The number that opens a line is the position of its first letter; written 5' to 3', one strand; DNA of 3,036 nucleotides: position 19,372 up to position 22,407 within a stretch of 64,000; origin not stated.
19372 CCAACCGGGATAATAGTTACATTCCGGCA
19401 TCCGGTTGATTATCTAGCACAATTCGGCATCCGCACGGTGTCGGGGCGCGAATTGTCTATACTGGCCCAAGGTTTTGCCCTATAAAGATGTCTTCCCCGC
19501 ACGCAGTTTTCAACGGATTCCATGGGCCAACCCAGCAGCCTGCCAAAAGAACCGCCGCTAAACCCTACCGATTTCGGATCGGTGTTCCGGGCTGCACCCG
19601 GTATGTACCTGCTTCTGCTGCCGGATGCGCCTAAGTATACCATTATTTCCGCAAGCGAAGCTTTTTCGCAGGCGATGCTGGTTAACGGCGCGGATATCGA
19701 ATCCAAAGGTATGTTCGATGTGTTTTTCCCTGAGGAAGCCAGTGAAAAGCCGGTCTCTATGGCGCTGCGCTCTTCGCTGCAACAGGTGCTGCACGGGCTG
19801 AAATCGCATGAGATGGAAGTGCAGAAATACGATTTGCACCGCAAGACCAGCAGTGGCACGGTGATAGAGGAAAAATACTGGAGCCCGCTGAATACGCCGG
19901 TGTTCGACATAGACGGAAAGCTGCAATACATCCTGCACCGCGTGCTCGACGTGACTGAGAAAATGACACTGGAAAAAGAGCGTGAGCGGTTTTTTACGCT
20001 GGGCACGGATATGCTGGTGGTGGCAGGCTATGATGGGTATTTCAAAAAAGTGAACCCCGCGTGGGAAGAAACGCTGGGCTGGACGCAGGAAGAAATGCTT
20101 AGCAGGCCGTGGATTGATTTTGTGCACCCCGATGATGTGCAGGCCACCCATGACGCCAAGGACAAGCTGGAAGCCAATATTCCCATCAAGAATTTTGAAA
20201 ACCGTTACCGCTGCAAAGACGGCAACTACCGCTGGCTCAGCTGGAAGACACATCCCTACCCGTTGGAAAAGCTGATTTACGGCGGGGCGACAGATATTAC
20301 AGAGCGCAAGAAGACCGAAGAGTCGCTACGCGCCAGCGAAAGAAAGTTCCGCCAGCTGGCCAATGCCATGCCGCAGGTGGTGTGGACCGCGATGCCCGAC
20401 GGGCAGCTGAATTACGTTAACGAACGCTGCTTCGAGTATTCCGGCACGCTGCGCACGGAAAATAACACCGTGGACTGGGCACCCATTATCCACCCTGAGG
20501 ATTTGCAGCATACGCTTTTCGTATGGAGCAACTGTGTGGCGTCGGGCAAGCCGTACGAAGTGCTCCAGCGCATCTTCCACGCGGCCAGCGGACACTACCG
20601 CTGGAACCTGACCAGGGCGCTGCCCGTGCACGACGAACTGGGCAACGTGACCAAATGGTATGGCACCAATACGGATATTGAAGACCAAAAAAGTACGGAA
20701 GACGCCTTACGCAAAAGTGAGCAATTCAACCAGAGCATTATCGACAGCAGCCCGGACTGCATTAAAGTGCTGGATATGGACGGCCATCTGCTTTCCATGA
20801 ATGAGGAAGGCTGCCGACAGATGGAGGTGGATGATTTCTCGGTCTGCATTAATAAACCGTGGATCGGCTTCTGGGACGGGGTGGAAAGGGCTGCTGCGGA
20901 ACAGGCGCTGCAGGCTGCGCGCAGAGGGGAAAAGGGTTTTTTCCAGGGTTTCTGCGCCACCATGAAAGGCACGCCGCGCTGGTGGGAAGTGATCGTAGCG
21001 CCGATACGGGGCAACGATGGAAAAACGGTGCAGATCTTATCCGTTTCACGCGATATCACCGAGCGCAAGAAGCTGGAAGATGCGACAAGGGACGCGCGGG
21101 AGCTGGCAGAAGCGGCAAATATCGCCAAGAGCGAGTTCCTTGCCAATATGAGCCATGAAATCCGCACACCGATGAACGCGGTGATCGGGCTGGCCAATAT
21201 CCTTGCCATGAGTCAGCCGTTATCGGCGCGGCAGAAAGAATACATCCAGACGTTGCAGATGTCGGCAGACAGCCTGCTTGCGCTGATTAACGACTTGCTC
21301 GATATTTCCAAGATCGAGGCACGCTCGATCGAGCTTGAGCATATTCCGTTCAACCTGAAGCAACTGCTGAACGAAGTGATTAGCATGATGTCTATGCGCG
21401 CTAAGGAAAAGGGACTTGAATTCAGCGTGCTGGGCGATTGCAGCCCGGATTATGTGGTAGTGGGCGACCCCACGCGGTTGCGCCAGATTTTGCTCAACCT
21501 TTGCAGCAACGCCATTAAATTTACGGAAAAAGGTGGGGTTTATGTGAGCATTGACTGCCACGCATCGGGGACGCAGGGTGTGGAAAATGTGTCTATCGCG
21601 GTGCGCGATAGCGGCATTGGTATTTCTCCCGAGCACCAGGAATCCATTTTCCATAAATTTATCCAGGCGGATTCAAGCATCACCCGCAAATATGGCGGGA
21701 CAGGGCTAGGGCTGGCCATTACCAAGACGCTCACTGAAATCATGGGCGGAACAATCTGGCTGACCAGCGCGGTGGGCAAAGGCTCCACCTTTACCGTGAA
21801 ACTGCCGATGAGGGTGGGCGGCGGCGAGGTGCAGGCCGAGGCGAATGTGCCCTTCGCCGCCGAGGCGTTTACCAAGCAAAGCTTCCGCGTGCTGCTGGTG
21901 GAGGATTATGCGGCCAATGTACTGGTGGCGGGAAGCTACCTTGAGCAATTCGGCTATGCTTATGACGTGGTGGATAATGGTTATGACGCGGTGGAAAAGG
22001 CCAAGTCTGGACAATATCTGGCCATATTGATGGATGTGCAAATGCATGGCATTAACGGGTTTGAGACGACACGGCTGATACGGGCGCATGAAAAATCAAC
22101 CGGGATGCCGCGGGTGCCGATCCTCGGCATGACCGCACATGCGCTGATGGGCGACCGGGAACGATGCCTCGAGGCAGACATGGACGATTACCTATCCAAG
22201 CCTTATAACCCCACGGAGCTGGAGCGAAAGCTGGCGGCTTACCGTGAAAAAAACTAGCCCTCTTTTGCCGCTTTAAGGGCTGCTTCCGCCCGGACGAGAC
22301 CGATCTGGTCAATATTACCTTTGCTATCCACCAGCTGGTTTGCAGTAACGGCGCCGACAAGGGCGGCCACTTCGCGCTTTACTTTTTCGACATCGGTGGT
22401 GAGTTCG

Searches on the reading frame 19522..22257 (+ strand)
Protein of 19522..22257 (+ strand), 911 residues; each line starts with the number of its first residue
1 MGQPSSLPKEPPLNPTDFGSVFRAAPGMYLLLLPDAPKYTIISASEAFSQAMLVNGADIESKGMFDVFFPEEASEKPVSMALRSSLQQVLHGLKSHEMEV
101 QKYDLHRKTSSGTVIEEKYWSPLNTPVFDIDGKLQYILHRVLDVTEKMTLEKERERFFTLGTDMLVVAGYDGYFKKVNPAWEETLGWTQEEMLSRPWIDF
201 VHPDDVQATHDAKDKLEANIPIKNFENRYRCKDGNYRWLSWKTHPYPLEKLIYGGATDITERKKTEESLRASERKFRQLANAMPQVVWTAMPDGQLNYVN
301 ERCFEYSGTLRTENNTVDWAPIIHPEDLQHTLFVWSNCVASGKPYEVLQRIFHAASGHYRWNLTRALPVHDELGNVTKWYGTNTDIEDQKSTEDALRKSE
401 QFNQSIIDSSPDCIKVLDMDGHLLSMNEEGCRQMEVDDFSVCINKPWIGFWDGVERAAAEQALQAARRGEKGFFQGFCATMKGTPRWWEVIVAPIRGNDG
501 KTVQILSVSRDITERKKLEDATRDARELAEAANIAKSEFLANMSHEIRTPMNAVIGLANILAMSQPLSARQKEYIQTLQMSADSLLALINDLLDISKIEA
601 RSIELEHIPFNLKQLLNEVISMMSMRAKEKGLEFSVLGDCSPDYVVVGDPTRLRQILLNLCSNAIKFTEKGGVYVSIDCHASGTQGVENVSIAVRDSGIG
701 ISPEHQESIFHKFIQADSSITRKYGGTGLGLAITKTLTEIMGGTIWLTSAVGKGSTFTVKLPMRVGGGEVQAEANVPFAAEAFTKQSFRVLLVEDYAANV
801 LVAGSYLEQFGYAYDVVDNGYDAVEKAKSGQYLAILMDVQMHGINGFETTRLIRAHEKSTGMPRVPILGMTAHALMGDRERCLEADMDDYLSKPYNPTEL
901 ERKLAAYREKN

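Call 14: search_protein_families(library=ncbifam, proteins=[window:19522-22257:+], max_evalue=0.00001)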
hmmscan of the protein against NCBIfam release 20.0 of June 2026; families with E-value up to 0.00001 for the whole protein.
window:19522-22257:+ (911 aa): 120 families (the best 25 are shown)
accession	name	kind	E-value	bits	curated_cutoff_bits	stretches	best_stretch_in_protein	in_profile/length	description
NF008318.0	PRK11107.1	equivalog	1.8e-113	380.4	890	2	528-769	285-524/920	two-component sensor histidine kinase BarA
NF041947.1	LuxQ_Vibrio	equivalog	1.3e-101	340.9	1200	1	400-910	348-841/843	quorum-sensing autoinducer 2 sensor kinase/phosphatase LuxQ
NF008302.0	PRK11091.1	equivalog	4.2e-101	339.4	838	1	384-907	138-642/779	aerobic respiration two-component sensor histidine kinase ArcB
TIGR02956.1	TMAO_torS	equivalog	1.6e-99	334.4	676.5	1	523-907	451-819/967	TMAO reductase system sensor histidine kinase/response regulator TorS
NF041880.1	EPS_EpsF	equivalog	3.1e-88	296.4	900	4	480-762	225-492/492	response regulator EpsF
NF038297.2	hybrid_HK_HrmK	equivalog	1e-86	292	725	1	519-905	219-605/607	hybrid histidine kinase/response regulator HrmK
NF045901.1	HisKinLetSLeg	equivalog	8.2e-85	285.5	1650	2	511-763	270-518/906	two-component system sensor histidine kinase LetS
NF011874.0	PRK15347.1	equivalog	3.3e-80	270.3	852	2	522-764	384-615/921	two component system sensor kinase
NF047465.1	hybrid_HK_LvrA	exception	5.7e-78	262.8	1200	2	532-905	198-581/819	hybrid histidine kinase/response regulator LvrA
NF008099.0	PRK10841.1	equivalog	8e-73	245.6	920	2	508-763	442-690/949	two-component system sensor histidine kinase RcsC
NF047874.1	MASE3_PAS_HK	subfamily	3.9e-72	244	560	1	383-765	247-627/655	MASE3 domain-containing sensor histidine kinase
NF008543.0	PRK11466.1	equivalog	1.3e-67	228.4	982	1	514-907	422-797/914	TMAO reductase system sensor histidine kinase/response regulator TorS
NF046044.1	PnpS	equivalog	3.6e-66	223.8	400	1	388-762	42-390/390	two-component system histidine kinase PnpS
NF007420.1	PRK09959.1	equivalog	1.6e-56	191.6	1995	1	508-900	684-1066/1197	acid-sensing system histidine kinase EvgS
NF041832.1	near_NosP_CTERM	subfamily_domain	3.4e-52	177.8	400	1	530-905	1-367/370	NahK/ErcS family hybrid sensor histidine kinase/response regulator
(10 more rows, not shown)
